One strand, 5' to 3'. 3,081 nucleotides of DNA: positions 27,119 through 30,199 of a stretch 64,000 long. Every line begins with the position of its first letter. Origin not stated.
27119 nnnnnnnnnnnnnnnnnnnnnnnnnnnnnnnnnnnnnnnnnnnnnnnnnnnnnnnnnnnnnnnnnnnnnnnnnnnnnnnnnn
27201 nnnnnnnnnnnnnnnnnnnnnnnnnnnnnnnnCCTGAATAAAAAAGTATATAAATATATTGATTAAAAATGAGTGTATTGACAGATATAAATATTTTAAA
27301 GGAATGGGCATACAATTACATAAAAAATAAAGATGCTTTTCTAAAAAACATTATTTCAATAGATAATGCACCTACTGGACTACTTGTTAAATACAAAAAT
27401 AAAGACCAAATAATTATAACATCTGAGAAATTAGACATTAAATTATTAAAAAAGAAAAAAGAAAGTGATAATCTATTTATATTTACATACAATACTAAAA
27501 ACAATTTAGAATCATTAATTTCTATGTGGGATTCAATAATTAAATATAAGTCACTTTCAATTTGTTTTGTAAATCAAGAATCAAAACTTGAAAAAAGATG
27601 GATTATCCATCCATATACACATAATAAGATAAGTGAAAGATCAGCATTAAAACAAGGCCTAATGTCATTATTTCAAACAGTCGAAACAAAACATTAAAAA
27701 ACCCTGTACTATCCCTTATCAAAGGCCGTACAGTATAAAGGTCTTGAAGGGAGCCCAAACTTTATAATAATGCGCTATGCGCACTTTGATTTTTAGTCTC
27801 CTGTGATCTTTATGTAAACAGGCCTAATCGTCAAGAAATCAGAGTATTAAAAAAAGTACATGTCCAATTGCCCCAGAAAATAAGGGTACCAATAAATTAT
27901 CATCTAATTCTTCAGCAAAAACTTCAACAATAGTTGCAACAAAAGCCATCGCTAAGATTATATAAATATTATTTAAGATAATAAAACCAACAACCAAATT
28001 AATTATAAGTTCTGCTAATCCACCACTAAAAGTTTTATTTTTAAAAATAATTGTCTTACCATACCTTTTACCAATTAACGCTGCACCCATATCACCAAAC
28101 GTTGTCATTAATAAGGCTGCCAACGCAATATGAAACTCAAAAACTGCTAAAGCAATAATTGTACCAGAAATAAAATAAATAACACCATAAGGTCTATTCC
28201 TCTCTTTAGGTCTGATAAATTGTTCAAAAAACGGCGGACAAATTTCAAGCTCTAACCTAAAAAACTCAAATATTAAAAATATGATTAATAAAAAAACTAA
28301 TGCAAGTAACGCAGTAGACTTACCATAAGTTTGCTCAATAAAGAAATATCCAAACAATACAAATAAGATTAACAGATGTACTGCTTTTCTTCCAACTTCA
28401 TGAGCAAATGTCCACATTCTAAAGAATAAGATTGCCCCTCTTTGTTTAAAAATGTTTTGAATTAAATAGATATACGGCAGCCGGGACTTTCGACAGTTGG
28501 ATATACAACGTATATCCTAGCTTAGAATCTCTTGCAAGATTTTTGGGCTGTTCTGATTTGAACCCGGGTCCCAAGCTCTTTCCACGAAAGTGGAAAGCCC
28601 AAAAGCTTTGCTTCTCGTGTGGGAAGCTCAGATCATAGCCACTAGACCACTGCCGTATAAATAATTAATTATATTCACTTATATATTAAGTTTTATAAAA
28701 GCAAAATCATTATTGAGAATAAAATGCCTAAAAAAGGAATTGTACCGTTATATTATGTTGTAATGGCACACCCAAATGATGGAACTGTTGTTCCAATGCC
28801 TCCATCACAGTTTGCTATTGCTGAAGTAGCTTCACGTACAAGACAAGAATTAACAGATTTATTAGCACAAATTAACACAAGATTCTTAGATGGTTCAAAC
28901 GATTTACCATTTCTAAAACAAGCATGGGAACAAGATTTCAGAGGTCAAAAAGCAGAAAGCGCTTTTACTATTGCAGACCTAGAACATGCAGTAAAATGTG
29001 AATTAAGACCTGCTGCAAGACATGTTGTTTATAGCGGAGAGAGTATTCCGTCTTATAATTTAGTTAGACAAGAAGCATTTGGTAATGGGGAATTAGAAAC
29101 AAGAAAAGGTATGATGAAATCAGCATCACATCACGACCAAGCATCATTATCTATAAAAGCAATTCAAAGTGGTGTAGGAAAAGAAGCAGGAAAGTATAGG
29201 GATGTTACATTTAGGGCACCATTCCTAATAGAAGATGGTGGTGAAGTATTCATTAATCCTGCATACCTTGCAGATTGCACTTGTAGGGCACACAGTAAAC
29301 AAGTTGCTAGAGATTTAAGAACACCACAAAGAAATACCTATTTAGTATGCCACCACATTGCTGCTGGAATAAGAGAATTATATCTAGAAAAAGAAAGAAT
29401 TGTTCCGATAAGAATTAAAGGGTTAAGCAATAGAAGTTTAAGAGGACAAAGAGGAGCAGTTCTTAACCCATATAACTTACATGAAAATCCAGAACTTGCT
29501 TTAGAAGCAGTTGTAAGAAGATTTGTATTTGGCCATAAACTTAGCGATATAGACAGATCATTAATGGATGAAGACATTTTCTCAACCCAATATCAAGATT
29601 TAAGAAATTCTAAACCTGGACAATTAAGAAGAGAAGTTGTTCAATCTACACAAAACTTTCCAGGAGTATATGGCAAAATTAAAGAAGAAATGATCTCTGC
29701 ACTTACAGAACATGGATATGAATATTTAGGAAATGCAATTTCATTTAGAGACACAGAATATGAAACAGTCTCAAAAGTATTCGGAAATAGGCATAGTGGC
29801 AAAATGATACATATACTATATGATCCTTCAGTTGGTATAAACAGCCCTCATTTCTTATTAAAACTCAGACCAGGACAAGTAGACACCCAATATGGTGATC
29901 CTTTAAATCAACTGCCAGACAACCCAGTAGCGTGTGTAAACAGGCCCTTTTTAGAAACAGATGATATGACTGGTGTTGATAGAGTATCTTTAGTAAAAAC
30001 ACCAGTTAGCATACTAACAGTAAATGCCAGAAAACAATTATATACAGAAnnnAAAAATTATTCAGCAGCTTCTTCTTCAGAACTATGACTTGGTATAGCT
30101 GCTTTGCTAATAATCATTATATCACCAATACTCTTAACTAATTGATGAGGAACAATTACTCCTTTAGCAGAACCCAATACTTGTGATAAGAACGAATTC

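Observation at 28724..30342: Compositionally atypical 442-aa ORFan (plus PRC-barrel gene) directly flanking a tRNA gene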

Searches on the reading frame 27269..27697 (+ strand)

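Call 6: search_protein_families(library=pfam, proteins=[window:27269-27697:+], max_evalue=1)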
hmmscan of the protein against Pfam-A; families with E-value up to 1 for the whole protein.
window:27269-27697:+ (142 aa): 5 families
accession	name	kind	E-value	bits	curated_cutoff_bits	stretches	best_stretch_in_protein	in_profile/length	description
PF00340.25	IL1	-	0.0022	18.1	25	1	25-82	26-81/119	Interleukin-1 / 18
PF01793.22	Glyco_transf_15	-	0.0042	17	25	1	57-108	193-244/325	Glycolipid 2-alpha-mannosyltransferase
PF01927.22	Mut7-C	-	0.067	13.7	23.3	1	37-101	33-95/146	Mut7-C RNAse domain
PF08022.18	FAD_binding_8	-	0.073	13.6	22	1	88-118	25-55/109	FAD-binding domain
PF08998.16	Epsilon_antitox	-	0.082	13.7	25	1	39-94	23-79/82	Bacterial epsilon antitoxin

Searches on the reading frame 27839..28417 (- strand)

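Call 6: search_protein_families(library=pfam, proteins=[window:27839-28417:-], max_evalue=1)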
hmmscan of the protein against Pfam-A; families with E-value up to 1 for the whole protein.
window:27839-28417:- (192 aa): 1 family
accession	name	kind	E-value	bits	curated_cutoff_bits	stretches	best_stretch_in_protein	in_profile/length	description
PF01148.25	CTP_transf_1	-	0.58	10.4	24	0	6-166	71-212/264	Cytidylyltransferase family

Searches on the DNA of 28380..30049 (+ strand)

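Call 48: search_rna_families(source=window, start=28380, end=28760, threshold=evalue, max_evalue=10, show_alignments=3)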
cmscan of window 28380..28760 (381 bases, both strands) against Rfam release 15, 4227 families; matches with E-value up to 10: 1.
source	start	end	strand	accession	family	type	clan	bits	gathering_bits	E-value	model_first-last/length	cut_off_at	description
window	28534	28611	-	RF00830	mir-74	Gene; miRNA;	CL00090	15.6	57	1.4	1-80/80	no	mir-74 microRNA precursor family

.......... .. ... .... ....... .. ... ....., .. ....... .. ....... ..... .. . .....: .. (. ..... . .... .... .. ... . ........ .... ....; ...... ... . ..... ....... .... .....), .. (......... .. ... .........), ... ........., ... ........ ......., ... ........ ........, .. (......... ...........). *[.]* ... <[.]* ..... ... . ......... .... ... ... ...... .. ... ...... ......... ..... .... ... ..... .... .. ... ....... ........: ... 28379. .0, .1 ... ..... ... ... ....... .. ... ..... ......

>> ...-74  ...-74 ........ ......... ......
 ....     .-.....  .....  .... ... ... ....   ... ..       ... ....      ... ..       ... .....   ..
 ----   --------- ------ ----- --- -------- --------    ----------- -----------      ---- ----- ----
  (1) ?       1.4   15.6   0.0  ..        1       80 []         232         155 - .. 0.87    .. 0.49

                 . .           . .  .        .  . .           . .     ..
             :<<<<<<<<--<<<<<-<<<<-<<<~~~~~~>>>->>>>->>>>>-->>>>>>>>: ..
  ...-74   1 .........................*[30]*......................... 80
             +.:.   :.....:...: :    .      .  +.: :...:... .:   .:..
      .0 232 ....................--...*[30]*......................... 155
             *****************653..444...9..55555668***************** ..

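Call 61: search_rna_families(sources=[L001, L008, L035, L089, L090, L091, L092, L093, L094], threshold=gathering)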
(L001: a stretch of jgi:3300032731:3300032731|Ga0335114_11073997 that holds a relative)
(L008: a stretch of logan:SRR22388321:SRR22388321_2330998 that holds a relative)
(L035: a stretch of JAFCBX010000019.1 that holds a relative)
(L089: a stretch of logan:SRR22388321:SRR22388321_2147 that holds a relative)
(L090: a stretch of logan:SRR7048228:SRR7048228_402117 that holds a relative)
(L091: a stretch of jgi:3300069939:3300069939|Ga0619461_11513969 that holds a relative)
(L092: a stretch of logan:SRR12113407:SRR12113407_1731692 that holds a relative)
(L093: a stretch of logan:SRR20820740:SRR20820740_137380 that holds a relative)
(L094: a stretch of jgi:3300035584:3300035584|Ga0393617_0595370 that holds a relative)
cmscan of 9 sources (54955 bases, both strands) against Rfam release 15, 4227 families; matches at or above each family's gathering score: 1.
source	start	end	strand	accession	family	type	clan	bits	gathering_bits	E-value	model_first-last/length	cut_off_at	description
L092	811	934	-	RF00005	tRNA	Gene; tRNA;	CL00001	59.1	29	2.7e-10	1-71/71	no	tRNA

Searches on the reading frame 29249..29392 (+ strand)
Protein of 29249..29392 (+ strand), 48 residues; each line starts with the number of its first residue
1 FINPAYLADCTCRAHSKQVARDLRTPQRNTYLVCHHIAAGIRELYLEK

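Call 75: search_protein_families(library=pfam, proteins=[window:29249-29392:+], max_evalue=10)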
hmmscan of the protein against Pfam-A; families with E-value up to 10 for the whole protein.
seq(48 aa): 0 families

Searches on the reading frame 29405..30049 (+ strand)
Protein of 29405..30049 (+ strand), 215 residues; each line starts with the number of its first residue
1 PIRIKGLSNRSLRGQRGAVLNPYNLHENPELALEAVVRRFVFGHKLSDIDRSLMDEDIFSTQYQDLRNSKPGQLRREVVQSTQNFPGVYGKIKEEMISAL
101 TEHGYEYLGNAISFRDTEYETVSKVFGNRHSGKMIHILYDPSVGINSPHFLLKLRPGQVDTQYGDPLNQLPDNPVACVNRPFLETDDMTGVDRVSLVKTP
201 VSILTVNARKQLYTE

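Call 85: predict_structure(alignment_id=A6)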
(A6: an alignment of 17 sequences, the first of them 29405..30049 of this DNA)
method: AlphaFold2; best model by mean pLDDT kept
length: 215 residues; sequences in the alignment: 17
mean_pLDDT: 83.7   pTM: 0.78
mean pLDDT of the five models: 83.7, 82.3, 81.4, 80.6, 79.3
residues with pLDDT >= 90: 76; 70-90: 106; 50-70: 29; < 50: 4
segments of 3 or more residues with pLDDT < 50: 1-3
pLDDT, mean of each block of 10 residues (from residue 1): 59 69 87 93 89 86 85 80 79 91 93 91 92 91 90 84 78 85 90 91 67 54
secondary structure, 60 per line:
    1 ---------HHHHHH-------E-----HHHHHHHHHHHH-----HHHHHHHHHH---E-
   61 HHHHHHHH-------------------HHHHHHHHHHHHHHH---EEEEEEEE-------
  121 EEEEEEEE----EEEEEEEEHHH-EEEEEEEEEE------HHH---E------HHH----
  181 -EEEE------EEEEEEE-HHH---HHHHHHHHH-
elements in order: H10-15 H29-40 H46-55 H61-68 H88-102 E106-113 E121-128 E133-140 E145-154 E182-185 E192-198 H206-214

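Call 87: fold_search(model_id=the predicted structure, library=pdb)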
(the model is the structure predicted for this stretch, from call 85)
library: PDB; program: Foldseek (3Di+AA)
matches with E <= 10: 316; with E <= 0.001: 0
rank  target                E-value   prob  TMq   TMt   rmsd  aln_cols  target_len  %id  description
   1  4jmf_B                1.5e-01  0.41  0.24  0.37   9.3       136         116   15  Crystal structure of ExoT (residues 28 -77)- SpcS complex from Pseudomonas aeruginosa at 2.1 angstrom (released 2014-02-05)
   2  9b62_E                2.3e-01  0.03  0.12  0.11  59.5       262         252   10  Human RANBP2/RAN(GTP)/RANGAP1-SUMO1/UBC9/CRM1/RAN(GTP) - composite map and model (released 2024-10-16)
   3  5clq_B                2.7e-01  0.10  0.17  0.23  17.4       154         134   10  Ran Y39A in complex with GPPNHP and RanBD1 (released 2015-09-09)
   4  6tuh_B                3.0e-01  0.04  0.11  0.13  16.4       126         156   15  PH domain of Bruton's tyrosine kinase bound to compound 1 (released 2020-11-25)
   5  6yyg_C                3.4e-01  0.04  0.12  0.14  16.1       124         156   15  Crystal Structure of 5-(trifluoromethoxy)indoline-2,3-dione covalently bound to the PH domain of Bruton's tyrosine kin (released 2021-05-12)
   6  5clq_D                5.8e-01  0.06  0.15  0.21  14.6       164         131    8  Ran Y39A in complex with GPPNHP and RanBD1 (released 2015-09-09)
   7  6fkx_C                6.1e-01  0.07  0.12  0.09  17.5       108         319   13  Crystal structure of an acetyl xylan esterase from a desert metagenome (released 2018-02-28)
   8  1bwn_A                6.9e-01  0.06  0.14  0.17  16.7       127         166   12  PH DOMAIN AND BTK MOTIF FROM BRUTON'S TYROSINE KINASE MUTANT E41K IN COMPLEX WITH INS(1,3,4,5)P4 (released 1999-06-15)
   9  9e78_1O               6.9e-01  0.06  0.19  0.07  23.2       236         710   10  48-nm repeat of the Leishmania tarentolae doublet microtubule (released 2025-03-12)
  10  9n85_B                7.3e-01  0.06  0.16  0.21  18.0       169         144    8  Cryo-EM structure of human importin beta:Ran-GTP:RanBP1 trimeric complex (released 2025-12-10)
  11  5boi                  7.7e-01  0.20  0.20  0.20   7.9        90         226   16  Bacillus megaterium YpeB C-terminal domain (released 2015-08-12)
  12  7mnz_B                9.2e-01  0.04  0.14  0.20  17.3       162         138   12  Crystal Structure of Nup358/RanBP2 Ran-binding domain 4 in complex with Ran-GPPNHP (released 2022-06-15)
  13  5kuy_G                1.0e+00  0.06  0.13  0.23   7.8        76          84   14  Influenza hemagglutinin H3 A/Hong Kong/1/1968 in complex with designed inhibitor protein HSB.2A (released 2017-06-14)
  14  6fkx_B                1.0e+00  0.05  0.12  0.09  16.9       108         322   12  Crystal structure of an acetyl xylan esterase from a desert metagenome (released 2018-02-28)
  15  7mnw_B                1.1e+00  0.04  0.15  0.21  16.1       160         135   11  Crystal Structure of Nup358/RanBP2 Ran-binding domain 1 in complex with Ran-GPPNHP (released 2022-06-15)
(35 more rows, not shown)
